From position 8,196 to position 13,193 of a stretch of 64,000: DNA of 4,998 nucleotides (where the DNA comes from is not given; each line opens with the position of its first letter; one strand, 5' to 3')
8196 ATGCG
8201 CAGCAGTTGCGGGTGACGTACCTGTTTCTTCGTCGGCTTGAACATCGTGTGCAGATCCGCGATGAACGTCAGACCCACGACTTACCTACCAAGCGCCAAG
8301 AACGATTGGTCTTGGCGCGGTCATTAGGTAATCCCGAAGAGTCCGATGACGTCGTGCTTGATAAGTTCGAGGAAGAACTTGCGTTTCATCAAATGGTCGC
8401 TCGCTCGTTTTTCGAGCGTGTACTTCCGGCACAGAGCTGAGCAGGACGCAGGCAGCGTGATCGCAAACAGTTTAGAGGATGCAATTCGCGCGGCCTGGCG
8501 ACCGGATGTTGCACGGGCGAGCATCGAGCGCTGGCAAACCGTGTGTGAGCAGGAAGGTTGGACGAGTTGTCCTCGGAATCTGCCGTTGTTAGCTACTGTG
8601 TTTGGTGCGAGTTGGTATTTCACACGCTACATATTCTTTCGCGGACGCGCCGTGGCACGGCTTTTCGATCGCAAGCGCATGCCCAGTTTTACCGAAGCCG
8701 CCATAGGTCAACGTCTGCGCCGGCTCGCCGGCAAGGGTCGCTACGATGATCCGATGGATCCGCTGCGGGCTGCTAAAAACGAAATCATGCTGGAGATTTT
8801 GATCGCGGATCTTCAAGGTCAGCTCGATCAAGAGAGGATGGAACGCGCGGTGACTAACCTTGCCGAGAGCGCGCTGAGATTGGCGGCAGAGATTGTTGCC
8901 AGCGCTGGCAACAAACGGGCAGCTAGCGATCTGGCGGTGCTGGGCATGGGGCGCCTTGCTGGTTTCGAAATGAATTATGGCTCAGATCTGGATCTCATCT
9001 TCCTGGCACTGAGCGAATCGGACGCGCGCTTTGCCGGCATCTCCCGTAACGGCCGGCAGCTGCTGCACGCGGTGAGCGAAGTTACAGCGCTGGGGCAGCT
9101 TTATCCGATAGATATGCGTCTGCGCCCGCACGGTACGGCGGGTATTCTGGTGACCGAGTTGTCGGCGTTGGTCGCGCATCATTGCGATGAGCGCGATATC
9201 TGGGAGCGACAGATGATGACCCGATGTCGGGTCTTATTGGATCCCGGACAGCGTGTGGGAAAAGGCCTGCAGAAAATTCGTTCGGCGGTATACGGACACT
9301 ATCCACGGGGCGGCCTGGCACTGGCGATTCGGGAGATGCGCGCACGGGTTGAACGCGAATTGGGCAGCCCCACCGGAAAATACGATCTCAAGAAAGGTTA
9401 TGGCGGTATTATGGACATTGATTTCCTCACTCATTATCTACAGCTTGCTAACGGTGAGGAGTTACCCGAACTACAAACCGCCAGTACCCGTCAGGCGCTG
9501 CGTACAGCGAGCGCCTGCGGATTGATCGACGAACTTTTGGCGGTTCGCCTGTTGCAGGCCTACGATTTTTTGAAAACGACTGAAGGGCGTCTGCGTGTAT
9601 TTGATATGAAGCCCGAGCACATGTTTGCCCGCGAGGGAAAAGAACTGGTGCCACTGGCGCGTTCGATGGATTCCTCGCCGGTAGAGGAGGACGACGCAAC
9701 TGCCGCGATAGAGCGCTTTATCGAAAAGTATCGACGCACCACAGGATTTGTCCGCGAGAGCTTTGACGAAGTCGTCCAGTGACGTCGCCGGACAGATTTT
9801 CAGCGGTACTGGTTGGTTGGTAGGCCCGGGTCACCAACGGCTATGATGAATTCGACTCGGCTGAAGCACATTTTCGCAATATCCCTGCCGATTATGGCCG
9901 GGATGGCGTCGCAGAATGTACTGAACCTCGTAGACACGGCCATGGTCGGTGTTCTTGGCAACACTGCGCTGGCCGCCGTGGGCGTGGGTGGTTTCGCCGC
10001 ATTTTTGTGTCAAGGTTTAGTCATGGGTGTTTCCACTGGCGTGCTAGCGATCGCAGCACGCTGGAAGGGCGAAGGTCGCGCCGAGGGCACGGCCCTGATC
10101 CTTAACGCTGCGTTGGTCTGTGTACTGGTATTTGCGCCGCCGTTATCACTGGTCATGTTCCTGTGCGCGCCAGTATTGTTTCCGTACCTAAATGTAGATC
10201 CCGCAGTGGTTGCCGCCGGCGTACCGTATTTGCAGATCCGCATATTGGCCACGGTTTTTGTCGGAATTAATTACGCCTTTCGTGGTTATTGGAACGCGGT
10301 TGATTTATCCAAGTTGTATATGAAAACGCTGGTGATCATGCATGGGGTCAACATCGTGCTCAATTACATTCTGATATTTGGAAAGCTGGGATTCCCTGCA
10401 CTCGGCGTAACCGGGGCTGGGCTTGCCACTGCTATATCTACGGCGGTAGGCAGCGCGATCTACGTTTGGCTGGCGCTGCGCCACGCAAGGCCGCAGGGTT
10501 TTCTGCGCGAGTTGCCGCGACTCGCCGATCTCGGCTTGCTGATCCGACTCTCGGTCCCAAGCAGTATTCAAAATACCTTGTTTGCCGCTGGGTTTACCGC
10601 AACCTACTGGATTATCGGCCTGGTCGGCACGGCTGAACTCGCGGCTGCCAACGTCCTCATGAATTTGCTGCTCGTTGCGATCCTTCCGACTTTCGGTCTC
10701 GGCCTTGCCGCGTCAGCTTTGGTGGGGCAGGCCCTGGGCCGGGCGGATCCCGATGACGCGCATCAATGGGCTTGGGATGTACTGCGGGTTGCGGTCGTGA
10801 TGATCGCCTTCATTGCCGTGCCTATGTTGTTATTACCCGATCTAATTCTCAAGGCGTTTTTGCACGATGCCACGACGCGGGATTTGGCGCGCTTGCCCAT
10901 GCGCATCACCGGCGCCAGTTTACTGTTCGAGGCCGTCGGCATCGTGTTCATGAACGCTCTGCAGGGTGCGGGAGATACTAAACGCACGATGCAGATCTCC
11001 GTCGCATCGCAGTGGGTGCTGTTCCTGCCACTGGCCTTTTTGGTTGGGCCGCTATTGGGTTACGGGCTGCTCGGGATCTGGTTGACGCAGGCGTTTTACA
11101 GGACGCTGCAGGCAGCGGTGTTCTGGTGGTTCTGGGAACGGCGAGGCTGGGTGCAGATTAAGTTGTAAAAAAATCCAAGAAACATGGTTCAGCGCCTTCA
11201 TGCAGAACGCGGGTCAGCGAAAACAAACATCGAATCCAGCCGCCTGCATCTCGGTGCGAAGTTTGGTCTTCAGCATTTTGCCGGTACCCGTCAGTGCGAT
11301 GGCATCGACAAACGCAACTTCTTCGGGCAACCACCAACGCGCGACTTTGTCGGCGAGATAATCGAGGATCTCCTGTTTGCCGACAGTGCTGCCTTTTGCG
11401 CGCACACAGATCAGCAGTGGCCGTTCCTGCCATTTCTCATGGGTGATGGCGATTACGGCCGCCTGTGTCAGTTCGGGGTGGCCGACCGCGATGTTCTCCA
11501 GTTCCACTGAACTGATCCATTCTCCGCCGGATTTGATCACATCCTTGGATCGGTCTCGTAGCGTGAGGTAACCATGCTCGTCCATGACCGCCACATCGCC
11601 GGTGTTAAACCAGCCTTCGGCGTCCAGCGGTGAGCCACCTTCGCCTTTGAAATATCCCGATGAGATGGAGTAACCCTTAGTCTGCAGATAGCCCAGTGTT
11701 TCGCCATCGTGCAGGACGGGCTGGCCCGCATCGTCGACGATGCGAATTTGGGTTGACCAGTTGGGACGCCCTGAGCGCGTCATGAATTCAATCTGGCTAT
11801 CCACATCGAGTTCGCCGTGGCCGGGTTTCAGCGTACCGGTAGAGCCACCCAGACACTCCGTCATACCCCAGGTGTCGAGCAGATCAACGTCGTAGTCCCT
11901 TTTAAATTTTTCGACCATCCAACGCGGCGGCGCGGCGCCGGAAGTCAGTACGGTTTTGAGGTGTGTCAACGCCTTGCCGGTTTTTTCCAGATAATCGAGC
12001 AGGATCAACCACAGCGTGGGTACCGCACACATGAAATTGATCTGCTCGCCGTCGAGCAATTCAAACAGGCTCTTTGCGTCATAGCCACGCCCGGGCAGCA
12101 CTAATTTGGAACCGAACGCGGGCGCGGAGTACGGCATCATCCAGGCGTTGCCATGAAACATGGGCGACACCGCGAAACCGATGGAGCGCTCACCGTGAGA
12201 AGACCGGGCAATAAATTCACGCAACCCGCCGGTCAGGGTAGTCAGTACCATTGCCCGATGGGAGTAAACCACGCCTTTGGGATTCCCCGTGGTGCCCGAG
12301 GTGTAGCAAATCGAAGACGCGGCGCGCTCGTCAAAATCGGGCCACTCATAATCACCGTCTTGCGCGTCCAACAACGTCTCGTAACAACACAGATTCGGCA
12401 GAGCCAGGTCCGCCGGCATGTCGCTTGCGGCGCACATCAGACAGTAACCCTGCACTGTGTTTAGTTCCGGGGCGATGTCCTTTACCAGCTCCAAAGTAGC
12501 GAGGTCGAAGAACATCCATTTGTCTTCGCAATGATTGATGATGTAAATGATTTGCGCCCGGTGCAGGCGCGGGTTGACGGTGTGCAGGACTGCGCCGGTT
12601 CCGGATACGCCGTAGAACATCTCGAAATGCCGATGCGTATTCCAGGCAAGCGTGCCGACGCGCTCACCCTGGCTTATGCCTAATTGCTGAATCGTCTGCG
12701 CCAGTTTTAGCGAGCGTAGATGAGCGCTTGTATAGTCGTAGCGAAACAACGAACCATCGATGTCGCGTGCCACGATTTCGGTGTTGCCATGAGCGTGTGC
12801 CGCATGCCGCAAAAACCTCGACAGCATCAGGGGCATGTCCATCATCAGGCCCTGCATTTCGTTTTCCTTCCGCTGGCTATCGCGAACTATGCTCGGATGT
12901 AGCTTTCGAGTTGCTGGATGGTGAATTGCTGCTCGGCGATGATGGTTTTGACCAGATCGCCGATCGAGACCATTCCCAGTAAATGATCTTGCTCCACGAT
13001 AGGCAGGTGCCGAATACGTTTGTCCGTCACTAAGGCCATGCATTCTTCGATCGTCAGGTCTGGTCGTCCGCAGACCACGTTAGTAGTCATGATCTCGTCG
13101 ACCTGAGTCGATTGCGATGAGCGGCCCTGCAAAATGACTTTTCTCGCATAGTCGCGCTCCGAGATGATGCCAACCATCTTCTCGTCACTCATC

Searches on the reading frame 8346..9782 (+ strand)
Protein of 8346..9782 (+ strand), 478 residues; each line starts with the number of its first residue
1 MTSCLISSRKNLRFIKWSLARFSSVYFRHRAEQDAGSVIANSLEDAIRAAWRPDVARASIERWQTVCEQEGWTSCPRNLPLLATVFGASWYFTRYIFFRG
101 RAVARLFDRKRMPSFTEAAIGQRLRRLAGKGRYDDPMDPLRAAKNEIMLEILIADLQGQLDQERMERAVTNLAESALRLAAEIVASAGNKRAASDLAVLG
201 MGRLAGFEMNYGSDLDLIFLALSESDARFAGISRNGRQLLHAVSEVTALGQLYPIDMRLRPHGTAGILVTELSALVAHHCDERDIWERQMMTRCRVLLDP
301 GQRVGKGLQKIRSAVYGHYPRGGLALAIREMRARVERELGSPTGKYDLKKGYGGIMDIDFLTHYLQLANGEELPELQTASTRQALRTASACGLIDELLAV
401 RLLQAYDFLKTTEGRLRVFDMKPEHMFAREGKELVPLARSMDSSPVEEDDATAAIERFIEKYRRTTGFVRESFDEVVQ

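Call 52: search_protein_families(library=pfam, proteins=[window:8346-9782:+])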
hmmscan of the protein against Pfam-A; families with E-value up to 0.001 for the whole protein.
window:8346-9782:+ (478 aa): 2 families
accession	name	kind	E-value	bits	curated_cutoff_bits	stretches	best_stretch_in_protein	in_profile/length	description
PF03710.21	GlnE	-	1.8e-34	119.7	24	1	82-299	4-241/252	Glutamate-ammonia ligase adenylyltransferase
PF08335.16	GlnD_UR_UTase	-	2.3e-14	54.1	21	1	331-476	3-140/141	GlnD PII-uridylyltransferase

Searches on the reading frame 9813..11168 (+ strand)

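Call 52: search_protein_families(library=pfam, proteins=[window:9813-11168:+])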
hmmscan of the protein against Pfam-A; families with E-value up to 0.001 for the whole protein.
window:9813-11168:+ (451 aa): 1 family
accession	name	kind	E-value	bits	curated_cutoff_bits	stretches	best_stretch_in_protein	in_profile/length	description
PF01554.23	MatE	-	1.2e-45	155.5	24.9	2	249-410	1-161/161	MatE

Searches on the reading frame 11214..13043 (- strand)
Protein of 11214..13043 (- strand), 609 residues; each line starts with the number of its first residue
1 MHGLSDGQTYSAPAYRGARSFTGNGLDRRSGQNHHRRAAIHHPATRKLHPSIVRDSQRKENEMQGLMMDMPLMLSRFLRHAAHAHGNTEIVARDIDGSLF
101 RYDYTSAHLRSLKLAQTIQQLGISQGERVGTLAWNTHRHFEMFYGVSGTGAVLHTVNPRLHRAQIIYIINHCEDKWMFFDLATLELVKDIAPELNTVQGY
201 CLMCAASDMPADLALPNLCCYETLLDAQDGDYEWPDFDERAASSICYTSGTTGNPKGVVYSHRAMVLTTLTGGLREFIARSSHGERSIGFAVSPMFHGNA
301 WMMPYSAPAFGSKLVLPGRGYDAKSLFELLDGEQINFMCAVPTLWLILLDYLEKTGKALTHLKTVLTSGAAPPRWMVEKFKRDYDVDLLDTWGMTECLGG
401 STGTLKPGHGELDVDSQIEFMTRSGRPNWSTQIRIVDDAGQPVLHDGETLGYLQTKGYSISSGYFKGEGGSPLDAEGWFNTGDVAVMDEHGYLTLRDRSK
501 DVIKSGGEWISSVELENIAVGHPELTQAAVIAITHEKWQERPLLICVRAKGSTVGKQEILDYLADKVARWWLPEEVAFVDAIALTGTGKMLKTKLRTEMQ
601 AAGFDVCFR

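Call 53: search_protein_families(library=pfam, proteins=[window:11214-13043:-])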
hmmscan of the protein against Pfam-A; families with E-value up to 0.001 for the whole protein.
window:11214-13043:- (609 aa): 2 families
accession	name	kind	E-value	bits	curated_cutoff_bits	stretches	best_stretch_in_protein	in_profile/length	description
PF00501.34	AMP-binding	-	7.6e-64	216.3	29.9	1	79-465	2-384/384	AMP-binding enzyme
PF13193.12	AMP-binding_C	-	3.7e-13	50.6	24.5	1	514-589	1-76/76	AMP-binding enzyme C-terminal domain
